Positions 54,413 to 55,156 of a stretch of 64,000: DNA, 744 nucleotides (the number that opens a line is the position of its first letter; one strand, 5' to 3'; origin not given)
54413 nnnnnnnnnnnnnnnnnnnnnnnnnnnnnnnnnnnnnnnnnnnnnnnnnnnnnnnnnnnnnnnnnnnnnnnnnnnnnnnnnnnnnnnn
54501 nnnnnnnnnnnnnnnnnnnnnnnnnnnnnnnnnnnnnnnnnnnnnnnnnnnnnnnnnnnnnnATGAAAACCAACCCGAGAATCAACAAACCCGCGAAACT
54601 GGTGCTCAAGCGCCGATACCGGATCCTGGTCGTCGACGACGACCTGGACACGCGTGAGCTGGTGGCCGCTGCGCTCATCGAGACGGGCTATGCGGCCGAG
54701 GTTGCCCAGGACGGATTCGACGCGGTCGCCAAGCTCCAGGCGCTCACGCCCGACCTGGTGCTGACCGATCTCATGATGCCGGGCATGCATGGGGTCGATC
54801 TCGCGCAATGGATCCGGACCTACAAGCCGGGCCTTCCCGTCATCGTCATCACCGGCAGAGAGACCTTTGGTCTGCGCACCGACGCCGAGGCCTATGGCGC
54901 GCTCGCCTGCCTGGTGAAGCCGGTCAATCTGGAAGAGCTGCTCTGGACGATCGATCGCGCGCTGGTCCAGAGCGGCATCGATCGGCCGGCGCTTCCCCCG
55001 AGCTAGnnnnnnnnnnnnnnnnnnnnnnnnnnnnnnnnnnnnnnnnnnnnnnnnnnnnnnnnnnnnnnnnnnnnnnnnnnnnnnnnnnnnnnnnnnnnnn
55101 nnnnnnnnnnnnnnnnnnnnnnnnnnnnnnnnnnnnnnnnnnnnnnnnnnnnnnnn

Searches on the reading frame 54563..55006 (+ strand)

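Call 27: search_protein_families(library=pfam, proteins=[window:54563-55006:+], max_evalue=0.1)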
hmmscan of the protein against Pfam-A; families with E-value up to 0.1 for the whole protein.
window:54563-55006:+ (147 aa): 2 families
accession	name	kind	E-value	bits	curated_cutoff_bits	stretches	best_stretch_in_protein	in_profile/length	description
PF00072.30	Response_reg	-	7.1e-27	94.2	30.2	1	21-129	1-109/111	Response regulator receiver domain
PF06490.17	FleQ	-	0.05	14.4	22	1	20-133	1-106/108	Flagellar regulatory protein FleQ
